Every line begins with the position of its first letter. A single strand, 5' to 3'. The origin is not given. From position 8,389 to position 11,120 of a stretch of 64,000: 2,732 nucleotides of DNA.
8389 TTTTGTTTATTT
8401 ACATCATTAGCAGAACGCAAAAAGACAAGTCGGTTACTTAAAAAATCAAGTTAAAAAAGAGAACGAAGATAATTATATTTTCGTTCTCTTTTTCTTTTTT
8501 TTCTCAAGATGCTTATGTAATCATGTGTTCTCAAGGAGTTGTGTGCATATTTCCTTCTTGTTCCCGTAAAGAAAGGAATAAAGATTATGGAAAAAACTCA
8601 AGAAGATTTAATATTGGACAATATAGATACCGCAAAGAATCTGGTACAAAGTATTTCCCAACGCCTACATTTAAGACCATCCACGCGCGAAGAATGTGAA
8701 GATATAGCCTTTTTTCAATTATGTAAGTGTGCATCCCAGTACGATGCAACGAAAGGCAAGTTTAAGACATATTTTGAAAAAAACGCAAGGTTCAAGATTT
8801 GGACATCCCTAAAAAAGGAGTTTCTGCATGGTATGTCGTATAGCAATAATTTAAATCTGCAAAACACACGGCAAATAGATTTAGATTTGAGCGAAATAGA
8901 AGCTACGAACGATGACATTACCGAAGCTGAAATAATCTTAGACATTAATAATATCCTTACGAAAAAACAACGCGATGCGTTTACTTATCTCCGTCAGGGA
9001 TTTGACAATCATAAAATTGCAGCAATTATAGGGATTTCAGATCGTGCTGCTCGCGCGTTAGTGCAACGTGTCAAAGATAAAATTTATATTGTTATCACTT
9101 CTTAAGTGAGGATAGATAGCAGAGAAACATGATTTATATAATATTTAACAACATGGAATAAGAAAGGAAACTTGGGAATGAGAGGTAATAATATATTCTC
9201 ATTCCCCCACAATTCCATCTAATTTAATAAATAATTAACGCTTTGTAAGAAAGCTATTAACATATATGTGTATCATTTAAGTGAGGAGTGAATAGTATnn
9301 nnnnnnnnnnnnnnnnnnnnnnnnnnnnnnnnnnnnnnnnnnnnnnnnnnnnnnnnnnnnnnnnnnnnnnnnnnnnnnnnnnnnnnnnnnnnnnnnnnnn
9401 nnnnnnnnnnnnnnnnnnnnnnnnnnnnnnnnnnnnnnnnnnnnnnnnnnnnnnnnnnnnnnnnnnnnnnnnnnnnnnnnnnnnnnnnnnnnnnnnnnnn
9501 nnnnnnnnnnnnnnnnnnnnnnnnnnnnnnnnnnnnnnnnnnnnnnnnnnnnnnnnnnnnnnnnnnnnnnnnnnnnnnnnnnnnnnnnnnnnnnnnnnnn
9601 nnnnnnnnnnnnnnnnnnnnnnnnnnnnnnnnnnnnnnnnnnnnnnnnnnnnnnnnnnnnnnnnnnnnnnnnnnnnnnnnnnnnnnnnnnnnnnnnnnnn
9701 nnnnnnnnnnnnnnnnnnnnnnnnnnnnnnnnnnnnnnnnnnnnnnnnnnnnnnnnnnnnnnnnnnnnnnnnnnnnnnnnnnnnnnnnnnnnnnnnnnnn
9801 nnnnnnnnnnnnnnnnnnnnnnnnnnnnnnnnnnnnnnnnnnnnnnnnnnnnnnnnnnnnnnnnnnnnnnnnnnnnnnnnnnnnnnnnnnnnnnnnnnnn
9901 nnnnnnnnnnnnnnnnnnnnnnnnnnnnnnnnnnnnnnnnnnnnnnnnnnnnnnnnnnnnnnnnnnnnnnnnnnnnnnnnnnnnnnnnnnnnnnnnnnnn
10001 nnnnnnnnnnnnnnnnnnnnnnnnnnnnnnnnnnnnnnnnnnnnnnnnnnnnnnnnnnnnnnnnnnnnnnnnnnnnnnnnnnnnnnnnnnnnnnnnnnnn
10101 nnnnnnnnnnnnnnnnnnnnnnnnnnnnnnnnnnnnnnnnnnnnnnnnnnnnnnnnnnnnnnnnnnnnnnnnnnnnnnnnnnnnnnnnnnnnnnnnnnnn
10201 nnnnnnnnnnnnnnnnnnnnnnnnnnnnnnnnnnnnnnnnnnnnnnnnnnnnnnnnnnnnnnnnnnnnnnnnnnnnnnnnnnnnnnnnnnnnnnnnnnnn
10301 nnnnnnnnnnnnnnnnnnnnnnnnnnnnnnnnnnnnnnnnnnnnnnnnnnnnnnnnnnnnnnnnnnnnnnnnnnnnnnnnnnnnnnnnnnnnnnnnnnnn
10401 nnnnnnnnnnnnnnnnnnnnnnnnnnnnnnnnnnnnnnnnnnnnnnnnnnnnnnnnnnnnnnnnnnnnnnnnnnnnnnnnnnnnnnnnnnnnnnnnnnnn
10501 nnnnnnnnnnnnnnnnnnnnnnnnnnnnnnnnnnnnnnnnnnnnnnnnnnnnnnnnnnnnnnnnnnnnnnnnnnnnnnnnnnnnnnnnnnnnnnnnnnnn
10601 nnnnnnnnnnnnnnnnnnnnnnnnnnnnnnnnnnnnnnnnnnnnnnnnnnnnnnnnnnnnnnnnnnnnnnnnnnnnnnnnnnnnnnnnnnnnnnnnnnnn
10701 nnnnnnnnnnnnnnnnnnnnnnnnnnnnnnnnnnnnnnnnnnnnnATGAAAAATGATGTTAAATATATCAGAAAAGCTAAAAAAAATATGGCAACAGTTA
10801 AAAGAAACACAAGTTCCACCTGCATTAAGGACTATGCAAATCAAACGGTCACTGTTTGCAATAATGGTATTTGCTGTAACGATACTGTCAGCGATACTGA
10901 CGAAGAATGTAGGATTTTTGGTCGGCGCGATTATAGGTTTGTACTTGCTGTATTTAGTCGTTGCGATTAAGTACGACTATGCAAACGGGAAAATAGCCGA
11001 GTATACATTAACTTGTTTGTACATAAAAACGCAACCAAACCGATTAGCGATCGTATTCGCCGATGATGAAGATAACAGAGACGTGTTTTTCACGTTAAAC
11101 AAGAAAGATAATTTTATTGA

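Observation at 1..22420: Integrative element with an atypical gene set: sigma factor, CpaB-like, S1-like, PrgI-VirB4, wHTH, RusA-like, Rep/relaxase candidate, NdpA, Xis, Int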

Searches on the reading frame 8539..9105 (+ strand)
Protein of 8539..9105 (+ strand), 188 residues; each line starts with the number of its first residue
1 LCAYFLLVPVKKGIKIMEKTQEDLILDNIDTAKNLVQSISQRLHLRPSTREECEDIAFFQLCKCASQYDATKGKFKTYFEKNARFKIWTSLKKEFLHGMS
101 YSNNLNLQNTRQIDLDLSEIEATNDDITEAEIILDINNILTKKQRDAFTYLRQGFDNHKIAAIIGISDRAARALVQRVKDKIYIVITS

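Call 4: search_protein_families(library=pfam, proteins=[window:8539-9105:+], max_evalue=0.01)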
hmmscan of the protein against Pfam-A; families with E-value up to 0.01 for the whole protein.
window:8539-9105:+ (188 aa): 3 families
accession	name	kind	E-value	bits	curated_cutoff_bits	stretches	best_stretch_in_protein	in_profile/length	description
PF00196.25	GerE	-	6.5e-05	22.9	23.5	1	139-182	2-45/57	Bacterial regulatory proteins, luxR family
PF08281.18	Sigma70_r4_2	-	9.5e-05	22.4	25.7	1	138-181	9-53/54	Sigma-70, region 4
PF04542.20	Sigma70_r2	-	0.00058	20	24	1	33-93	6-67/71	Sigma-70 region 2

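Call 9: search_protein_families(library=ncbifam, proteins=[window:8539-9105:+], max_evalue=0.01)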
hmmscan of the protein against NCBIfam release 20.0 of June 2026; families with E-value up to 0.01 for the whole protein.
window:8539-9105:+ (188 aa): 5 families
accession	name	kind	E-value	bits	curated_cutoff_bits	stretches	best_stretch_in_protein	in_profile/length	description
TIGR02937.1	sigma70-ECF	superfamily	4.1e-08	33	42.9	1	34-182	12-161/165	sigma-70 family RNA polymerase sigma factor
NF005248.0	PRK06759.1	equivalog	5.3e-06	26.3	133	1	33-97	14-77/156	RNA polymerase factor sigma-70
NF007214.0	PRK09636.1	subfamily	0.0013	18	271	1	118-182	96-159/293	RNA polymerase sigma factor SigJ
NF004113.0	PRK05602.1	equivalog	0.0046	16.6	208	0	48-181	70-196/211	RNA polymerase sigma factor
NF005385.0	PRK06930.1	subfamily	0.0077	15.9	136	0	118-182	91-158/170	positive control sigma-like factor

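Call 76: search_protein_families(library=phrogs, proteins=[window:8584-9105:+], max_evalue=0.1)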
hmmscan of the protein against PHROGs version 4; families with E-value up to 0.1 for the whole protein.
window:8584-9105:+ (173 aa): 5 families
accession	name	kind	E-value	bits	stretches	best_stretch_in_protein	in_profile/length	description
phrog_1740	-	transcription regulation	1.3e-07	31.5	1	36-167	81-212/567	RNA polymerase sigma factor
phrog_1190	-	transcription regulation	0.00032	21.5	1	106-168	91-156/167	RNA polymerase sigma factor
phrog_9005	-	unknown function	0.015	16.5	1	107-171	48-112/113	-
phrog_11138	-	unknown function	0.052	14.9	1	93-167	54-135/142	-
phrog_27555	-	transcription regulation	0.084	13.4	0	119-167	126-174/203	transcriptional regulator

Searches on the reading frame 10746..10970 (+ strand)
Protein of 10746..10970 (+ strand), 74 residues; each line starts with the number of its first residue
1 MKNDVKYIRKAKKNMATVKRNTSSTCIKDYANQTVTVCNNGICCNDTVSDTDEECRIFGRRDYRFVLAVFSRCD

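Call 5: search_protein_families(library=pfam, proteins=[window:10746-10970:+], max_evalue=0.01)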
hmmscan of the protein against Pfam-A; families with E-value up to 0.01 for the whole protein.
window:10746-10970:+ (74 aa): 1 family
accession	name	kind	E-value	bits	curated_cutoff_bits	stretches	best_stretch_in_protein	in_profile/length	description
PF19018.5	Vanin_C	-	0.0073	16.6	23.4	1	27-71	17-55/165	Vanin C-terminal domain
